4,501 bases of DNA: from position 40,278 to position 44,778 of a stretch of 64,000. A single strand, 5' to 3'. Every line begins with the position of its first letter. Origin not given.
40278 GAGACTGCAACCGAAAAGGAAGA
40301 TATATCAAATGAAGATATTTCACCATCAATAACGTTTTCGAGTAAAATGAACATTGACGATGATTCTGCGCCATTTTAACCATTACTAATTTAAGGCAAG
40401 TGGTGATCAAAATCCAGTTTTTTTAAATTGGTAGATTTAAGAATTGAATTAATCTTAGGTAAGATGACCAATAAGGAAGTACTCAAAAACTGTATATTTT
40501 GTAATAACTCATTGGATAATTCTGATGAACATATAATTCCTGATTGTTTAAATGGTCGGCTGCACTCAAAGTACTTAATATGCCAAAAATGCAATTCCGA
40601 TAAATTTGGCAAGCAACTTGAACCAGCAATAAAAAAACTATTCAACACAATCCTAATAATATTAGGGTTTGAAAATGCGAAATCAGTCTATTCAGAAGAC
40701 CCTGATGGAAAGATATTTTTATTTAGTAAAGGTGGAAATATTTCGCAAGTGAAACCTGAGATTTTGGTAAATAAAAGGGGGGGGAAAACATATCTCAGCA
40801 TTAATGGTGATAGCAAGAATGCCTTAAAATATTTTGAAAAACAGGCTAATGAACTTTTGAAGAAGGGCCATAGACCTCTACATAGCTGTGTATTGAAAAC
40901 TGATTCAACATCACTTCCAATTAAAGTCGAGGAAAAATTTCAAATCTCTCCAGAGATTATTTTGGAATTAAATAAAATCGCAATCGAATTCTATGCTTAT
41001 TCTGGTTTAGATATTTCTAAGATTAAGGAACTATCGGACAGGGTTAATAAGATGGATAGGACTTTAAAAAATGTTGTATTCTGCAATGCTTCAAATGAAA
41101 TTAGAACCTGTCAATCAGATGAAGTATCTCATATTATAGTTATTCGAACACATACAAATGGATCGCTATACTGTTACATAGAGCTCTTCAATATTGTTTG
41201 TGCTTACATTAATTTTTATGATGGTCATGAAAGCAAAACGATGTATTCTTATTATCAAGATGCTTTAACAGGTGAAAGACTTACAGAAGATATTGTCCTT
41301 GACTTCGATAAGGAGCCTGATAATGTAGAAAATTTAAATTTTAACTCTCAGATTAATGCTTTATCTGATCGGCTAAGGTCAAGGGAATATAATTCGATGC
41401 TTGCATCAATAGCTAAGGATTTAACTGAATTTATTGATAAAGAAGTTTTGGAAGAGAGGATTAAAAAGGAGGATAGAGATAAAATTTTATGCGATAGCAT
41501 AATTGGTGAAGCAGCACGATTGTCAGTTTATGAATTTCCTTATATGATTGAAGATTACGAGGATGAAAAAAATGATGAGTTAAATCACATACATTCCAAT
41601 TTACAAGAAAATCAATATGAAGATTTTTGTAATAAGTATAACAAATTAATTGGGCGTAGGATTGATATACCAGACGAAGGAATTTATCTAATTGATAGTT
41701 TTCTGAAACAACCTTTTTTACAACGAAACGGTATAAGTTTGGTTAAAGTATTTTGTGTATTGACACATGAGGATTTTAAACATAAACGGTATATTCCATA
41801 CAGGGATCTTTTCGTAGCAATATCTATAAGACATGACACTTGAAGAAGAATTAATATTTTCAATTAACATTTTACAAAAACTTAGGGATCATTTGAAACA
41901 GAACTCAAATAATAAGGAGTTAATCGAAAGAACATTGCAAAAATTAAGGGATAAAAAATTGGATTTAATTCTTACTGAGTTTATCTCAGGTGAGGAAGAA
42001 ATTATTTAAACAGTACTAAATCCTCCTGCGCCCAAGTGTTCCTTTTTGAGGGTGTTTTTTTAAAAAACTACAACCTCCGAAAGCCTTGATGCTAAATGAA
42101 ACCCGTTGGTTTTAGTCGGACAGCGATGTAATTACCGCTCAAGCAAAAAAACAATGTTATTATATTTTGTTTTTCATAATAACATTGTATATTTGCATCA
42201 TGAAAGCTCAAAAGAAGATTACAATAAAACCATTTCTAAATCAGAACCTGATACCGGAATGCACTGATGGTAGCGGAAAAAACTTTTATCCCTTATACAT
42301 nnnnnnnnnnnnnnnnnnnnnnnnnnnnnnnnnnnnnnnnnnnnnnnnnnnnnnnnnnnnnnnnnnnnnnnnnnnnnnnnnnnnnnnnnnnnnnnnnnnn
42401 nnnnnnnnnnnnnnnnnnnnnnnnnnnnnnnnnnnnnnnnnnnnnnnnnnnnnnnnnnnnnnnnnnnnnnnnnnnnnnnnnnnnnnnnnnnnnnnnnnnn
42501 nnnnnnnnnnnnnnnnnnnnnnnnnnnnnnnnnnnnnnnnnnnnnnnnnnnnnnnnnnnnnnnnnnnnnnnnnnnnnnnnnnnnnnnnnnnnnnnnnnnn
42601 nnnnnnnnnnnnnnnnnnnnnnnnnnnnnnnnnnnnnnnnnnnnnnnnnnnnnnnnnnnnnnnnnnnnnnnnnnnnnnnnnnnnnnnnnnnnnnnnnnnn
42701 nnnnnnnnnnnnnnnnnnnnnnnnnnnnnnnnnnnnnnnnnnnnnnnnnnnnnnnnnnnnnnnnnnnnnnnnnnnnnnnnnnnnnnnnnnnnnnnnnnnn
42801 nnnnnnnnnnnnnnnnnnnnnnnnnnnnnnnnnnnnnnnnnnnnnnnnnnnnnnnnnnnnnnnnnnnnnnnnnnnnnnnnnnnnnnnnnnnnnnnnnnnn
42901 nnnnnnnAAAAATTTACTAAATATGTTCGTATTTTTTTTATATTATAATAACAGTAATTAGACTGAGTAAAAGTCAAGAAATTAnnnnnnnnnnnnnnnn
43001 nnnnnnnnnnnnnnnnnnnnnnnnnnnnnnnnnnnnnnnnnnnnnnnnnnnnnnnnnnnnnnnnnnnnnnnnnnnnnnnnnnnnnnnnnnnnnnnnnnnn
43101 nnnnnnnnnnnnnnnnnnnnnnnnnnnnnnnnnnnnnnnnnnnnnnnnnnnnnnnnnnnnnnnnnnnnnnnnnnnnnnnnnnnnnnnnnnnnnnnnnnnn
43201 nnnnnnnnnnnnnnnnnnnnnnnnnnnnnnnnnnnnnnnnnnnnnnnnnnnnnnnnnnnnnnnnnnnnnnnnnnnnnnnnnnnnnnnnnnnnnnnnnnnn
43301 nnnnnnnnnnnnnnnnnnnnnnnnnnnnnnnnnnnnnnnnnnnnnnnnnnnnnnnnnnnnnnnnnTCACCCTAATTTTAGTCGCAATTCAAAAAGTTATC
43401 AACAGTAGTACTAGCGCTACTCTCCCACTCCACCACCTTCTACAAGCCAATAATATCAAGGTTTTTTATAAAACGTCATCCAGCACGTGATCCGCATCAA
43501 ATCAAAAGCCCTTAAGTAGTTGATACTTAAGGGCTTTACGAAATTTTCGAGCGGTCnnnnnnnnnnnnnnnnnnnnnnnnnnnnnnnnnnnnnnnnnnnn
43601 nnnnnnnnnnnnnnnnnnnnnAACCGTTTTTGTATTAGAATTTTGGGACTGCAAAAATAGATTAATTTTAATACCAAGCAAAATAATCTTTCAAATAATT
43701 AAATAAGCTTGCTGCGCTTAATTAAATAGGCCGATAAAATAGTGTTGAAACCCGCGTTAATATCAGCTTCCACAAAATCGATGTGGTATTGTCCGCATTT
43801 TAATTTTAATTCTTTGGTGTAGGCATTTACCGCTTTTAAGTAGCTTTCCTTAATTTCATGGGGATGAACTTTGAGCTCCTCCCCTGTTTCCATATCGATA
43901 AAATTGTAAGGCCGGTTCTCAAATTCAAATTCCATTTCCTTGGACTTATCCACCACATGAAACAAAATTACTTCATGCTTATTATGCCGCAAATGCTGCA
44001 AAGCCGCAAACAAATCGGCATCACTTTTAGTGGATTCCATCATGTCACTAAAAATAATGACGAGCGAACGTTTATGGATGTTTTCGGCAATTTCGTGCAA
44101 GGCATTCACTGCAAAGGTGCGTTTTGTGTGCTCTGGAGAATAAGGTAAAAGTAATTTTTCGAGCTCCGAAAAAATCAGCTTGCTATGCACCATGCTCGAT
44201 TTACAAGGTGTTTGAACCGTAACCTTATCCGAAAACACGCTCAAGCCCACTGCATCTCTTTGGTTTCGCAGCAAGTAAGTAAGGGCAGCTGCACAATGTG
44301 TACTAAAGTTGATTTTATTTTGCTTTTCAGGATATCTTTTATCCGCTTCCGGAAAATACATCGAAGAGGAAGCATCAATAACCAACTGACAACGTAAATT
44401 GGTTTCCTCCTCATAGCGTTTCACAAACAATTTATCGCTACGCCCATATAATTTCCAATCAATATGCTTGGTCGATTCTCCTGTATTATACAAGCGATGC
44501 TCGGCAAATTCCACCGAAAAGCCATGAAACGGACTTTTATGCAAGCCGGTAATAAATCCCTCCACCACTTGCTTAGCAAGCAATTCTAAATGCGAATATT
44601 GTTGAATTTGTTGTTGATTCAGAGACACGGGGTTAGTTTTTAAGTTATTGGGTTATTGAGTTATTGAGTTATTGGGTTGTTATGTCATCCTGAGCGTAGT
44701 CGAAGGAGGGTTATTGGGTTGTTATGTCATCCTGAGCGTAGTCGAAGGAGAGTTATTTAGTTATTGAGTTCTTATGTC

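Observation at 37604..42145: ~32-bp imperfect inverted repeats bracketing the RES/TM/unknown/HNH gene cassette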

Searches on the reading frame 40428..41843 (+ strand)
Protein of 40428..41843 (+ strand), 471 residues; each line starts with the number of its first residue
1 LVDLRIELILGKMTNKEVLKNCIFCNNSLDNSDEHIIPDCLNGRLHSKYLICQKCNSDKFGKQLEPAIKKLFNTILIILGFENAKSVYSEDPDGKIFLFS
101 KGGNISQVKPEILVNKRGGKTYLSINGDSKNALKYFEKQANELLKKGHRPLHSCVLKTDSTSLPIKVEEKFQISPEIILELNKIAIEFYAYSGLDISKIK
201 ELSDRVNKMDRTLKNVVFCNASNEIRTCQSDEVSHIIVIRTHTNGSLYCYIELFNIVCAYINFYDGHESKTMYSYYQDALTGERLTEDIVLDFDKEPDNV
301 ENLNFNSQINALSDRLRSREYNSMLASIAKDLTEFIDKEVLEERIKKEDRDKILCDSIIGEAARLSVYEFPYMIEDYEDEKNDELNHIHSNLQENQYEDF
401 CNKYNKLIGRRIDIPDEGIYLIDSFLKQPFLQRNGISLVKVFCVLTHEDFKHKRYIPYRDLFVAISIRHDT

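Call 8: search_protein_families(library=pfam, proteins=[window:40428-41843:+], max_evalue=0.01)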
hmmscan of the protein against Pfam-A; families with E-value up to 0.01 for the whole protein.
window:40428-41843:+ (471 aa): 1 family
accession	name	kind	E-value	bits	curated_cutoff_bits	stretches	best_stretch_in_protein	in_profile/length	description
PF14279.12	HNH_5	-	6.7e-08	32.8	27.5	1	22-72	1-55/56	HNH endonuclease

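Call 24: search_protein_families(library=padloc, proteins=[window:40428-41843:+], max_evalue=0.01)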
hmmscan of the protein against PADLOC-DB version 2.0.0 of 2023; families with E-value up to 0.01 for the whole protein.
window:40428-41843:+ (471 aa): 0 families

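Call 25: search_protein_families(library=ncbifam, proteins=[window:40428-41843:+], max_evalue=0.01)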
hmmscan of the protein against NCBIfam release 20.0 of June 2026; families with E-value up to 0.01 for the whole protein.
window:40428-41843:+ (471 aa): 0 families

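Call 26: search_protein_families(library=phrogs, proteins=[window:40428-41843:+], max_evalue=0.01)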
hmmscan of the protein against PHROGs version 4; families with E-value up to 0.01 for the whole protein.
window:40428-41843:+ (471 aa): 0 families

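Call 100: search_solved_structures(query=window:40428-41840:+, max_evalue=1)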
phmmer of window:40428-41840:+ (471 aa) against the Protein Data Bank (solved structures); distinct sequences matched with E-value up to 1: 0.
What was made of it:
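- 40428..41843 (+): 471-aa protein with an N-terminal HNH_5 nuclease motif; the rest is unknown. Call 8 (PF14279, E 6.7e-8); no PDB sequence match (call 100).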

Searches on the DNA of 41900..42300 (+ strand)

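Call 59: search_rna_families(source=window, start=41900, end=42300, threshold=evalue, max_evalue=10)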
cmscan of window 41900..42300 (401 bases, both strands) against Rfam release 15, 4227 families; matches with E-value up to 10: 11.
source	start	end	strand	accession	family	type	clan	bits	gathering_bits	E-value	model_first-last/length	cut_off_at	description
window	42140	42199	-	RF00904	mir-392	Gene; miRNA;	-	20.8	62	0.17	1-75/75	no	mir-392 microRNA precursor family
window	42045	42081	+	RF00207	K10_TLS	Cis-reg;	-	18.9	43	0.33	1-48/48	no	K10 transport/localisation element (TLS)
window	42120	42193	+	RF00265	SNORA69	Gene; snRNA; snoRNA; HACA-box;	-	16.8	47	2.1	1-132/132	no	Small nucleolar RNA SNORA69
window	41923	42068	+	RF02860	Arrc14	Gene; sRNA;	-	16.5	99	6.1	1-167/167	no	Actinobacillus sRNA 14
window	41900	41991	-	RF01212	sn2524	Gene; snRNA; snoRNA; CD-box;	-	15.9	44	9.1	1-109/109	no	Small nucleolar RNA sn2524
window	42171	42254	+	RF00476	snosnR61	Gene; snRNA; snoRNA; CD-box;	CL00051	15.3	45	7.1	1-85/85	no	Small nucleolar RNA snR61/Z1/Z11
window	42141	42199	-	RF04139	MIR841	Gene; miRNA;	-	13.6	200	3.8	1-212/212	no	MIR841 microRNA precursor family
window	42065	42193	+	RF02515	AfaR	Gene; sRNA;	-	13.2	100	7.9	1-234/234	no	AfaR small RNA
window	42042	42083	+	RF00844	mir-67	Gene; miRNA;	-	12.6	53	7.2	16-69/84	no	mir-67 microRNA precursor family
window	42220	42266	+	RF01985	ZEB2_AS1_2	Gene; lncRNA;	-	10.6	70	6.8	1-61/61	no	ZEB2 antisense RNA 1 conserved region 2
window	42149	42192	-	RF02578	tsr25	Gene; sRNA;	-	10.4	63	9.7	138-181/181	no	S. aureus tsr25 small RNA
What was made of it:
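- On Known RNA families (Rfam): In 41900-42300 the best match has E 0.17, far below its gathering score (call 59).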

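Call 72: search_dna_similar(query=window:42020-42160:+, collection=plasmids, mode=distant, max_evalue=1, max_rows=15)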
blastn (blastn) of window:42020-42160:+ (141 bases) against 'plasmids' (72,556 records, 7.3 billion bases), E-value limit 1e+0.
No match.

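Call 73: search_dna_similar(query=window:42020-42160:+, collection=phages, mode=distant, max_evalue=1, max_rows=15)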
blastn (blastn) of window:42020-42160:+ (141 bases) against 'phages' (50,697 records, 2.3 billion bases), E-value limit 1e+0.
No match.

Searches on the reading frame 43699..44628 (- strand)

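Call 8: search_protein_families(library=pfam, proteins=[window:43699-44628:-], max_evalue=0.01)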
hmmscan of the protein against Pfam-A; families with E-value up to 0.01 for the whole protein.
window:43699-44628:- (309 aa): 4 families
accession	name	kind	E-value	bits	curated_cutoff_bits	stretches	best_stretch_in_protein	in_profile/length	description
PF01882.25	DUF58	-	4.9e-36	124.4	23.4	1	43-269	1-212/216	Protein of unknown function DUF58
PF13519.12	VWA_2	-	5.6e-06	27.4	27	1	82-195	3-105/107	von Willebrand factor type A domain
PF00092.34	VWA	-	0.00029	21.5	23.8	1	82-228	4-142/174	von Willebrand factor type A domain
PF05762.20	VWA_CoxE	-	0.0084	16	26.4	0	171-243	130-205/222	VWA domain containing CoxE-like protein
